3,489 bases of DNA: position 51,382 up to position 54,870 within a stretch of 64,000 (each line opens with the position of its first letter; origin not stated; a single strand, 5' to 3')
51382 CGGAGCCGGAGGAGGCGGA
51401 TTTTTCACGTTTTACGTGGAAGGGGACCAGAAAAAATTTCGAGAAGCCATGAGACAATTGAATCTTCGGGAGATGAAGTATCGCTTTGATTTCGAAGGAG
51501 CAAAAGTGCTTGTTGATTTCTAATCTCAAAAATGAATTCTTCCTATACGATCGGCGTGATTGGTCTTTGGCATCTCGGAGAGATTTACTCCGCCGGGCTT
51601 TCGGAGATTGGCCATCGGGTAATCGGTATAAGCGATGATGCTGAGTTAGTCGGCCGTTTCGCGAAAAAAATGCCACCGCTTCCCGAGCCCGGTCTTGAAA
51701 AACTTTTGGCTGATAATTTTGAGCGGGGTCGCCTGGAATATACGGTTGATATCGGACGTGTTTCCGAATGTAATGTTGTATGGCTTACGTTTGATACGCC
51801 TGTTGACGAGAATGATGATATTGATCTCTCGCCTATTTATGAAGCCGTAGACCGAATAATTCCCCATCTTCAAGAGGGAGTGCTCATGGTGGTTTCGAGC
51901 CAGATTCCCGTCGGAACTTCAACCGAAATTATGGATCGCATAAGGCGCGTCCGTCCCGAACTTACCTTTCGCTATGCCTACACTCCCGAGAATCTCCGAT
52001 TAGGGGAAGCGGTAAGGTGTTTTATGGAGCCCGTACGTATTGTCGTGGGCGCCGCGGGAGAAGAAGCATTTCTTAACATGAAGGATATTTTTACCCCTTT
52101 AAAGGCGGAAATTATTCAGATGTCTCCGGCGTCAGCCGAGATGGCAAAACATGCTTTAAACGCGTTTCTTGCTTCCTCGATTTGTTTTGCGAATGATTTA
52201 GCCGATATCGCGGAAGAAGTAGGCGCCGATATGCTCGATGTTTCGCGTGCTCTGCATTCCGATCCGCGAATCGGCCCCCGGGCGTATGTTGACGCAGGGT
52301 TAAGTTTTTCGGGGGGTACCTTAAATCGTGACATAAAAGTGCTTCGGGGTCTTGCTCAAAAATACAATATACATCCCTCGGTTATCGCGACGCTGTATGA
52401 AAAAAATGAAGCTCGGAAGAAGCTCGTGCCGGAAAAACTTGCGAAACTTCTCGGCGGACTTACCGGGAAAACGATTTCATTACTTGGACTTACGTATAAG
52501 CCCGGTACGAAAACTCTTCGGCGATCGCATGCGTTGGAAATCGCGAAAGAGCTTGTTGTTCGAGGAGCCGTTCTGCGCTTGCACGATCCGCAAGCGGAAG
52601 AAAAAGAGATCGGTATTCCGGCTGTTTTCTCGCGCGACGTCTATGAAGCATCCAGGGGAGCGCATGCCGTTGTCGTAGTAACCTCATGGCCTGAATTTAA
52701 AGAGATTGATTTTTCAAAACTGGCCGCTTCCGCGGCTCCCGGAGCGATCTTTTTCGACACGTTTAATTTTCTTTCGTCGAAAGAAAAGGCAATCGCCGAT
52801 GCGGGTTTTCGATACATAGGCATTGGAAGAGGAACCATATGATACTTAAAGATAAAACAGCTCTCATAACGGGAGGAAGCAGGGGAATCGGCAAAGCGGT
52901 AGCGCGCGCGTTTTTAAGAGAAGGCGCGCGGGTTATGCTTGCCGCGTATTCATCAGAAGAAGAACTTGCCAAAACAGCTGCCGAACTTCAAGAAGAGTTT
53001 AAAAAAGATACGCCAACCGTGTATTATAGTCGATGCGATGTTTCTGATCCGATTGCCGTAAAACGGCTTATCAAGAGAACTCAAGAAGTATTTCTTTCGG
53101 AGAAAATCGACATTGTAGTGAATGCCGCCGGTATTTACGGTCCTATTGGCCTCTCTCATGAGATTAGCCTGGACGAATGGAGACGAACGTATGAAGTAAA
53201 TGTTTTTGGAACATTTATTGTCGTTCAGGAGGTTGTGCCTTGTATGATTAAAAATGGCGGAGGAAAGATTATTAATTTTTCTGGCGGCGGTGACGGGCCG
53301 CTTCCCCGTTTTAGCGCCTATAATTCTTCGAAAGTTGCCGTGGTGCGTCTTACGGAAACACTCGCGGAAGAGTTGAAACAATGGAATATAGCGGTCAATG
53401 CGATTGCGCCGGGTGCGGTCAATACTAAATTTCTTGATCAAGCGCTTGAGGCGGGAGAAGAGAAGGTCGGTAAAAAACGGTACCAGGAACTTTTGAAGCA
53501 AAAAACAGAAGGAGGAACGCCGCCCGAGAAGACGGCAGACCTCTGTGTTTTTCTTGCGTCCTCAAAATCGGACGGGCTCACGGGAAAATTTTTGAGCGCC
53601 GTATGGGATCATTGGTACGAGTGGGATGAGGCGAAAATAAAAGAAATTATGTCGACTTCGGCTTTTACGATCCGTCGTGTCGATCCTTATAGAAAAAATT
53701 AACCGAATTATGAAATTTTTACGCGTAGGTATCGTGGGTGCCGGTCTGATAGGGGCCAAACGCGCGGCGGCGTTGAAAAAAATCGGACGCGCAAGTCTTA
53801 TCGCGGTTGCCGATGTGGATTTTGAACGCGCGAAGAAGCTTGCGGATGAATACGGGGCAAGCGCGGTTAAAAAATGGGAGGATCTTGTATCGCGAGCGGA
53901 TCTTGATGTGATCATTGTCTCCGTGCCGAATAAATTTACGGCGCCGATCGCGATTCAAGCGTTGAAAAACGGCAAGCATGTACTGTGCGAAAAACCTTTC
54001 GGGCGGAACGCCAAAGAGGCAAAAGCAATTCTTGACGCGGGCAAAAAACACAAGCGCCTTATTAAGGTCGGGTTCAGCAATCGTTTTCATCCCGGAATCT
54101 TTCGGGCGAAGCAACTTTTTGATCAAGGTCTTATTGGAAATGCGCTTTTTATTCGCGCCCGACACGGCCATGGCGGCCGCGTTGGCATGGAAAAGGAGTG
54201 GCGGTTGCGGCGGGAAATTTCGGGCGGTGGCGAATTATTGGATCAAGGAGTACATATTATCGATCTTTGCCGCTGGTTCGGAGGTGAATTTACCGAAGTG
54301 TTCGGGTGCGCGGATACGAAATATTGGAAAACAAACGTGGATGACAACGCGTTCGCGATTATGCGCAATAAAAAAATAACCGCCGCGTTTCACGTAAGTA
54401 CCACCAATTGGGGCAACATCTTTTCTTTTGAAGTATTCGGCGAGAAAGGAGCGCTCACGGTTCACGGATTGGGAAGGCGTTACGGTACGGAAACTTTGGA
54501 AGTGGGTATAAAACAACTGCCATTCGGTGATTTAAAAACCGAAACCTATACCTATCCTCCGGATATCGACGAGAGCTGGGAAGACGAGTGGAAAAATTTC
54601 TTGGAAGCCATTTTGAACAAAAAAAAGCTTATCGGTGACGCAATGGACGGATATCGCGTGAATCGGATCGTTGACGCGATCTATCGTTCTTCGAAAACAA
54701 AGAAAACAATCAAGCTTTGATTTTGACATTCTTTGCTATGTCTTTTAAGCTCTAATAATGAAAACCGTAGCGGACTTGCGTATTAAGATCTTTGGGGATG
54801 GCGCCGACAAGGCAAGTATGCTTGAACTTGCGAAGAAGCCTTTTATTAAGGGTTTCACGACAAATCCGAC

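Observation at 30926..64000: About 33-kb surface-glycan island combining fucose, C-methylated sugar and heptose chemistry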

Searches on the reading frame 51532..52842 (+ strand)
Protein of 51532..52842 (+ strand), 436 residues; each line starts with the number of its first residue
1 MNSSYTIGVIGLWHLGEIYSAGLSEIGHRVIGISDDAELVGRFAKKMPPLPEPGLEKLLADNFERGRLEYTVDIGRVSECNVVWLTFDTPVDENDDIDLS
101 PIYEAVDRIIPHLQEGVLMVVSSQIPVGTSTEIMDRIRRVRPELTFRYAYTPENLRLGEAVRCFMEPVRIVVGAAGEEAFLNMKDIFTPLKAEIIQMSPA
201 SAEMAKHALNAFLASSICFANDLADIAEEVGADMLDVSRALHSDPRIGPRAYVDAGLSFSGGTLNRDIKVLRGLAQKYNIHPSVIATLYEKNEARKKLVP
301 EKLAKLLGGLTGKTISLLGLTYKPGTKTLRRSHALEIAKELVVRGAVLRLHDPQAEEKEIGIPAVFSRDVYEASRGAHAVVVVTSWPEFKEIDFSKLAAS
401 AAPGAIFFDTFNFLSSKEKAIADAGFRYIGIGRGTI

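Call 8: search_protein_families(library=pfam, proteins=[window:51532-52842:+], max_evalue=0.01)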
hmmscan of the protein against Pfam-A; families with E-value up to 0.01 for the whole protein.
window:51532-52842:+ (436 aa): 3 families
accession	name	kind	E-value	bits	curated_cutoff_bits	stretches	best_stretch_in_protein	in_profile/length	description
PF03721.20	UDPG_MGDP_dh_N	-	3.9e-31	108.5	27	1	6-179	2-180/187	UDP-glucose/GDP-mannose dehydrogenase family, NAD binding domain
PF03720.21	UDPG_MGDP_dh_C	-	1.3e-23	83.7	30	1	317-415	2-102/103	UDP-glucose/GDP-mannose dehydrogenase family, UDP binding domain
PF00984.24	UDPG_MGDP_dh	-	1.9e-21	76.4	25.4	1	201-293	2-93/94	UDP-glucose/GDP-mannose dehydrogenase family, central domain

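Call 10: search_protein_families(library=ncbifam, proteins=[window:51532-52842:+], max_evalue=0.001)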
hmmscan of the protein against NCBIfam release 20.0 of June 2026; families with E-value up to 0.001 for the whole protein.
window:51532-52842:+ (436 aa): 7 families
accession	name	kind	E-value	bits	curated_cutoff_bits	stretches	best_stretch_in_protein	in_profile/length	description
TIGR03026.1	NDP-sugDHase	subfamily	2e-87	293.6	189.8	1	6-405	2-406/413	nucleotide sugar dehydrogenase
NF047673.2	TeichurnBiosyTuaD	equivalog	2.8e-79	267.3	700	1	7-435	4-433/439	UDP-glucose 6-dehydrogenase TuaD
NF041297.1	UDPGDh_AglM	equivalog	8.1e-64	216.1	670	1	7-394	3-402/429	UDP-glucose 6-dehydrogenase AglM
NF040825.1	UDPMaNacDH_Arch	equivalog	5.2e-32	111.2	750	1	6-435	2-417/418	UDP-N-acetyl-D-mannosamine dehydrogenase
NF008286.0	PRK11064.1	equivalog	7.9e-26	90.6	459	1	5-398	4-408/420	UDP-N-acetyl-D-mannosamine dehydrogenase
NF011631.0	PRK15057.1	equivalog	4.7e-16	58.9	757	1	105-371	99-354/388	UDP-glucose 6-dehydrogenase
NF011729.0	PRK15182.1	equivalog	4.6e-12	45.4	592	1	66-391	63-393/425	Vi polysaccharide biosynthesis UDP-N-acetylglucosamine C-6 dehydrogenase TviB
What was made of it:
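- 51532..52842 (+): TAIL: nucleotide-sugar 6-dehydrogenase (UDP-glucose/GDP-mannose dehydrogenase family). TIGR03026, 294 bits, above cutoff (call 10).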

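Call 34: find_related_loci(query=window:51532-52842:+, collection=metagenome_contigs, flank=10000)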
Query window:51532-52842:+ (436 aa) in metagenome_contigs; peptide patterns used: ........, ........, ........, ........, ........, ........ (x = any residue, [..] = any of these).
598 stretches matched a pattern (row limit reached: there are more); 10 encode a relative of the query (tblastn E <= 1e-3); 10 distinct loci.
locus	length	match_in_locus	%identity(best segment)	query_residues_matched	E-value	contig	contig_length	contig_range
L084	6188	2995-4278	33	7-433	9e-74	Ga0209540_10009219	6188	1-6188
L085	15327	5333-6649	34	4-434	5e-73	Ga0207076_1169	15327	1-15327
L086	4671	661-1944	32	7-433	4e-71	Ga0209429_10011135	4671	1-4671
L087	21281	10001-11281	32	7-433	6e-70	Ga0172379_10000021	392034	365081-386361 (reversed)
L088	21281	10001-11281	32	7-433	6e-67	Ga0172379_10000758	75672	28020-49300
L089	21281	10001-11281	31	7-433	3e-66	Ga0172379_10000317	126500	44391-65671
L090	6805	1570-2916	34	7-433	4e-65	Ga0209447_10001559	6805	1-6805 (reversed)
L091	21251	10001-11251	28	7-418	4e-37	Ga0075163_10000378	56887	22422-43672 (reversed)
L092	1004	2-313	39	330-433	8e-14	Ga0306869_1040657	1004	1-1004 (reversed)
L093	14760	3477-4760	32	7-433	1e-73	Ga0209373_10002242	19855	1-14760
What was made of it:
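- Tried and rejected: Metagenome scan with the NDP-sugar dehydrogenase (call 34).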

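Call 74: search_solved_structures(query=window:51532-52842:+, max_evalue=1e-10)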
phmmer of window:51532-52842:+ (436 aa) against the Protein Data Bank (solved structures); distinct sequences matched with E-value up to 1e-10: 28.
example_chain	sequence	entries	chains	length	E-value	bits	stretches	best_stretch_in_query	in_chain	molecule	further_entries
4a7p_A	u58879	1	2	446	1.8e-67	231.3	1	4-433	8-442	UDP-GLUCOSE DEHYDROGENASE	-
3gg2_A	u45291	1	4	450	6.3e-60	206.4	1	5-433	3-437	Sugar dehydrogenase, UDP-glucose/GDP-mannose dehydrogenase family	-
3vtf_A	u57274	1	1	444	4.6e-55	190.4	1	6-395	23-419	UDP-glucose 6-dehydrogenase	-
2y0e_A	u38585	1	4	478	9.8e-53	182.7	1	4-433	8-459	UDP-GLUCOSE DEHYDROGENASE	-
2y0d_A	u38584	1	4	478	2.6e-52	181.4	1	4-433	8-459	UDP-GLUCOSE DEHYDROGENASE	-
2y0c_A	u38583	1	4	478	2.6e-52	181.4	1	4-433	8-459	UDP-GLUCOSE DEHYDROGENASE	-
1mfz_A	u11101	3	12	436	1.5e-36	129.4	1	7-358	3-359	GDP-mannose 6-dehydrogenase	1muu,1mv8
6c4j_A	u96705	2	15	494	1.3e-35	126.3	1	42-433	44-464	UDP-glucose 6-dehydrogenase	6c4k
2o3j_A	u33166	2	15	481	1.4e-35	126.3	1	44-433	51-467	UDP-glucose 6-dehydrogenase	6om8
4edf_A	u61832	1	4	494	1.7e-35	126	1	43-433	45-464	UDP-glucose 6-dehydrogenase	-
5w4x_A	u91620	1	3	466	2.7e-35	125.3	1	43-433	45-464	UDP-glucose 6-dehydrogenase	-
3itk_A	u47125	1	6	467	2.7e-35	125.3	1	42-433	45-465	UDP-glucose 6-dehydrogenase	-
2q3e_A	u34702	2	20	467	2.7e-35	125.3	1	42-433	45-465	UDP-glucose 6-dehydrogenase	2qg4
3tdk_A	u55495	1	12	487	3e-35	125.1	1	43-433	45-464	UDP-glucose 6-dehydrogenase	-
9ou8_A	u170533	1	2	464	3e-35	125.1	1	42-433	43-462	UDP-glucose 6-dehydrogenase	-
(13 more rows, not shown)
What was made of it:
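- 51532..52842 (+): Closest solved structure is UDP-glucose dehydrogenase 4a7p at 231 bits; GDP-mannose dehydrogenase scores 129 (call 74).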

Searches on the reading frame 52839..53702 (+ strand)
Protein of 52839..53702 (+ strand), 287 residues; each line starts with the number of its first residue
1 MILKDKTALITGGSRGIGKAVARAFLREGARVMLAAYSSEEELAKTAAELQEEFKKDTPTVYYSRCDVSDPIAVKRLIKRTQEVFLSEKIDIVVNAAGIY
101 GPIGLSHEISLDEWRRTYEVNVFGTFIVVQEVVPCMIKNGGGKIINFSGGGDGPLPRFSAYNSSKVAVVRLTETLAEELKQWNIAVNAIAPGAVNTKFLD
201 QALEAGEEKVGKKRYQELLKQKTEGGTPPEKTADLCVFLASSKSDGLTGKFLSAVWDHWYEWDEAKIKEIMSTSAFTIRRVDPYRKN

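Call 8: search_protein_families(library=pfam, proteins=[window:52839-53702:+], max_evalue=0.01)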
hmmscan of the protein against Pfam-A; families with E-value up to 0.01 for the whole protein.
window:52839-53702:+ (287 aa): 7 families
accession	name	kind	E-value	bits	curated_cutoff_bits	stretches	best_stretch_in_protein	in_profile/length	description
PF00106.31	adh_short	-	3.6e-53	180.4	26.6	1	6-201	1-189/195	short chain dehydrogenase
PF13561.12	adh_short_C2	-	2e-45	155.6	27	1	15-252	6-229/236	Enoyl-(Acyl carrier protein) reductase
PF08659.16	KR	-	2.7e-13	50.7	22.6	1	7-128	2-119/180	KR domain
PF23441.1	SDR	-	3.4e-13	50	27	1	4-204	6-204/258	SDR-like rossmann domain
PF01370.27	Epimerase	-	7.3e-08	32.5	20.9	1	8-179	1-160/240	NAD dependent epimerase/dehydratase family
PF16363.11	GDP_Man_Dehyd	-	0.00037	20.5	27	1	9-130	1-111/332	GDP-mannose 4,6 dehydratase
PF02719.21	Polysacc_synt_2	-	0.0013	18.4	20.2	1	9-131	2-114/293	Polysaccharide biosynthesis protein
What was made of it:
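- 52839..53702 (+): TAIL: classical short-chain dehydrogenase/reductase. adh_short, 180 bits (call 8).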

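Call 28: search_protein_families(library=ncbifam, proteins=[window:52839-53702:+], max_evalue=0.00001)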
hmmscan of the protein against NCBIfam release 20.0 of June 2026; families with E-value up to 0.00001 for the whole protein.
window:52839-53702:+ (287 aa): 226 families (the best 25 are shown)
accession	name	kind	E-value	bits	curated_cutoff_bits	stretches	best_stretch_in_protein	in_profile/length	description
NF005559.1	PRK07231.1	subfamily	1.1e-53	182.3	215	1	3-252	2-241/249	glucose 1-dehydrogenase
NF009466.0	PRK12826.1-2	subfamily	1.9e-50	171.6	222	1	5-253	3-239/248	3-oxoacyl-ACP reductase FabG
NF004198.0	PRK05653.1-3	equivalog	4.5e-45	154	296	1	2-252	4-240/248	3-oxoacyl-ACP reductase FabG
NF004203.0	PRK05653.2-4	subfamily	7.1e-44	150.1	313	1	3-250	4-248/260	3-oxoacyl-ACP reductase FabG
NF005309.0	PRK06841.1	subfamily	1.7e-43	149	286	1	3-251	13-245/255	GolD/DthD family dehydrogenase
NF004791.0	PRK06138.1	equivalog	5.3e-43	147.1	312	1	1-252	1-243/252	SDR family oxidoreductase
NF005853.0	PRK07774.1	equivalog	7.8e-42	143.4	303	1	3-252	4-240/250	SDR family oxidoreductase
NF006070.0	PRK08213.1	subfamily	1.1e-41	143.1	279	1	3-253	10-251/259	gluconate 5-dehydrogenase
NF009093.0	PRK12429.1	subfamily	2.5e-41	141.7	258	1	2-258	2-254/259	3-hydroxybutyrate dehydrogenase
NF005806.0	PRK07666.1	equivalog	3.5e-41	141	286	1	3-208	5-204/239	3-ketoacyl-ACP reductase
NF004818.0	PRK06172.1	equivalog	8.2e-41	140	336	1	2-252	4-244/253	SDR family oxidoreductase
NF005472.0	PRK07067.1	equivalog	3.4e-40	138.2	338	1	3-250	4-246/257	L-iditol 2-dehydrogenase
NF005681.0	PRK07478.1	subfamily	4.9e-40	137.5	267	1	2-251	3-242/254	SDR family oxidoreductase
NF005594.0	PRK07326.1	equivalog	4.6e-39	134.4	271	1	3-202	4-194/237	SDR family oxidoreductase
NF052558.1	MBtsdlDhBudC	equivalog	5.8e-39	134.2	270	1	4-252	2-235/250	meso-2,3-butanediol dehydrogenase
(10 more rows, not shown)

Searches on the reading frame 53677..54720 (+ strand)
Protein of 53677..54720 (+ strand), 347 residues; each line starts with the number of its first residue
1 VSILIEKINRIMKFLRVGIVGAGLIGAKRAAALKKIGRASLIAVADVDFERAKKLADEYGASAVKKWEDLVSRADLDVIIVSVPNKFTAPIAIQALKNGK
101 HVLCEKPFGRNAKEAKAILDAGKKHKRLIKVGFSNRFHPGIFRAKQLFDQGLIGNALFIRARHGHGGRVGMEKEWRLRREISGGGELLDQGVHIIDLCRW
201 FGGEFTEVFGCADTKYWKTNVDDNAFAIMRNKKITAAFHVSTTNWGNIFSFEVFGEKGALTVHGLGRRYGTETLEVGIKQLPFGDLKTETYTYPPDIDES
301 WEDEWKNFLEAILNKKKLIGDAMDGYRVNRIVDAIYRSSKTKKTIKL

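Call 8: search_protein_families(library=pfam, proteins=[window:53677-54720:+], max_evalue=0.01)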
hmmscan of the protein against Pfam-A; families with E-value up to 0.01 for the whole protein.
window:53677-54720:+ (347 aa): 8 families
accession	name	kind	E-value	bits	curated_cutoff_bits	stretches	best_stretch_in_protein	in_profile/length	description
PF01408.29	GFO_IDH_MocA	-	5.3e-27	95.3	24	1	15-133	1-120/120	Oxidoreductase family, NAD-binding Rossmann fold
PF22725.1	GFO_IDH_MocA_C3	-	6.2e-26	91.3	27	1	143-260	3-123/124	GFO/IDH/MocA C-terminal domain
PF02894.22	GFO_IDH_MocA_C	-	4.1e-21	76.2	22.9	1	145-347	1-218/218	Oxidoreductase family, C-terminal alpha/beta domain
PF03447.22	NAD_binding_3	-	1.2e-07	32.9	24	1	21-104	1-87/116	Homoserine dehydrogenase, NAD binding domain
PF03807.23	F420_oxidored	-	2.8e-06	28.3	21.6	1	16-97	1-83/94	NADP oxidoreductase coenzyme F420-dependent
PF01488.26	Shikimate_DH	-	2.9e-05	24.6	24.3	1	11-83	9-83/138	Shikimate / quinate 5-dehydrogenase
PF02826.25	2-Hacid_dh_C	-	0.0023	17.7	25.1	1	16-84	38-100/178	D-isomer specific 2-hydroxyacid dehydrogenase, NAD binding domain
PF01118.30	Semialdhyde_dh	-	0.0081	17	26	0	16-102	1-93/121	Semialdehyde dehydrogenase, NAD binding domain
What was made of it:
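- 53710..54720 (+): TAIL: Gfo/Idh/MocA sugar oxidoreductase. PF01408, PF22725 and PF02894 (call 8).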

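Call 28: search_protein_families(library=ncbifam, proteins=[window:53707-54720:+], max_evalue=0.00001)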
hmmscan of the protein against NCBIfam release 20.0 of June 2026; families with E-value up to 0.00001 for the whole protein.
window:53707-54720:+ (337 aa): 10 families
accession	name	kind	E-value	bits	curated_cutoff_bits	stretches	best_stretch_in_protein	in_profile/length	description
NF052479.1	LevoglcsnDh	equivalog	7.7e-42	143.3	650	1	2-204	1-214/386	levoglucosan dehydrogenase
TIGR04380.1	myo_inos_iolG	equivalog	4.6e-41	140.8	355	1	5-336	2-330/330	inositol 2-dehydrogenase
NF040723.1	UDP-GlcNAcDh_Arch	equivalog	3.4e-35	122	450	1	5-226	1-211/302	UDP-N-acetylglucosamine 3-dehydrogenase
NF052679.1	InsChiInosDhIolG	equivalog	5e-26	91.5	540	1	5-333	3-323/343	bifunctional inositol 2-dehydrogenase/D-chiro-inositol 1-dehydrogenase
NF041392.1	XylDh_Gfo6_Halo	equivalog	1.3e-22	80.1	350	1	5-337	17-350/350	D-xylose 1-dehydrogenase Gfo6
NF008607.0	PRK11579.1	subfamily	1.7e-19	70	330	1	4-256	4-253/346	oxidoreductase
NF058561.1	BT_2158_fam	equivalog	2.6e-13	49.4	750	1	8-146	37-177/487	glycoside 3-dehydrogenase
NF058563.1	BT_2159_fam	equivalog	3.1e-11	42.9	650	1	6-207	2-198/350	disaccharide 3-dehydrogenase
NF009830.0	PRK13304.1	equivalog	1.1e-09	38.2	267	1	5-93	2-89/265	aspartate dehydrogenase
NF007574.0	PRK10206.1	equivalog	3.1e-08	33.1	352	1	57-256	57-251/345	oxidoreductase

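Call 75: search_solved_structures(query=window:53707-54720:+, max_evalue=1e-8)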
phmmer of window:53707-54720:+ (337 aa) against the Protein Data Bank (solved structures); distinct sequences matched with E-value up to 1e-8: 64 (the best 60 are shown).
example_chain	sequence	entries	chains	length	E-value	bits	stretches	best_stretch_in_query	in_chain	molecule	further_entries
7xr9_A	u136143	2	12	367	2.7e-30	109.2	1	3-195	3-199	DgpA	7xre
9m3d_B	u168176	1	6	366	1.4e-29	106.9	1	3-200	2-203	DgpA1 from W974-1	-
6jw6_A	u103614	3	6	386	1.4e-27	100.3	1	5-191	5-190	Dehydrogenase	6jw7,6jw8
6a3f_A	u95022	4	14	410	1.6e-27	100.1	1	2-201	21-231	Putative dehydrogenase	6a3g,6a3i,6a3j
5a02_A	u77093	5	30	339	3.5e-26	95.7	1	31-337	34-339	ALDOSE-ALDOSE OXIDOREDUCTASE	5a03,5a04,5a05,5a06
3e18_A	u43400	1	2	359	1.4e-24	90.4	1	5-254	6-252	oxidoreductase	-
4mkx_A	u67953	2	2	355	3.4e-24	89.2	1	3-321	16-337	Inositol dehydrogenase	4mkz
4n54_A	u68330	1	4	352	4.3e-24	88.8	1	3-321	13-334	Inositol dehydrogenase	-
3ec7_A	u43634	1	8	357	7.3e-24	88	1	5-165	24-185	Putative Dehydrogenase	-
1evj_A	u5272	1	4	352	1.2e-23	87.4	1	30-335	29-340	GLUCOSE-FRUCTOSE OXIDOREDUCTASE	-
3cea_A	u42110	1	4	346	1.4e-23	87.1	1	3-202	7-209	Myo-inositol 2-dehydrogenase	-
1ofg_A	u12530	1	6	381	7.9e-23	84.7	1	32-335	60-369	GLUCOSE-FRUCTOSE OXIDOREDUCTASE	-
1ryd_A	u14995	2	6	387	8.3e-23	84.6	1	32-335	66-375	glucose-fructose oxidoreductase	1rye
1h6a_A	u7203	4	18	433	1.1e-22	84.1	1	32-335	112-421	PRECURSOR FORM OF GLUCOSE-FRUCTOSE OXIDOREDUCTASE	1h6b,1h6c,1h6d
3ezy_A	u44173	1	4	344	1.8e-21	80.2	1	5-256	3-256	Dehydrogenase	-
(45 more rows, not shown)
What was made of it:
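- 53710..54720 (+): Closest solved proteins are sugar 3-dehydrogenases such as DgpA and levoglucosan dehydrogenase (calls 28, 75).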
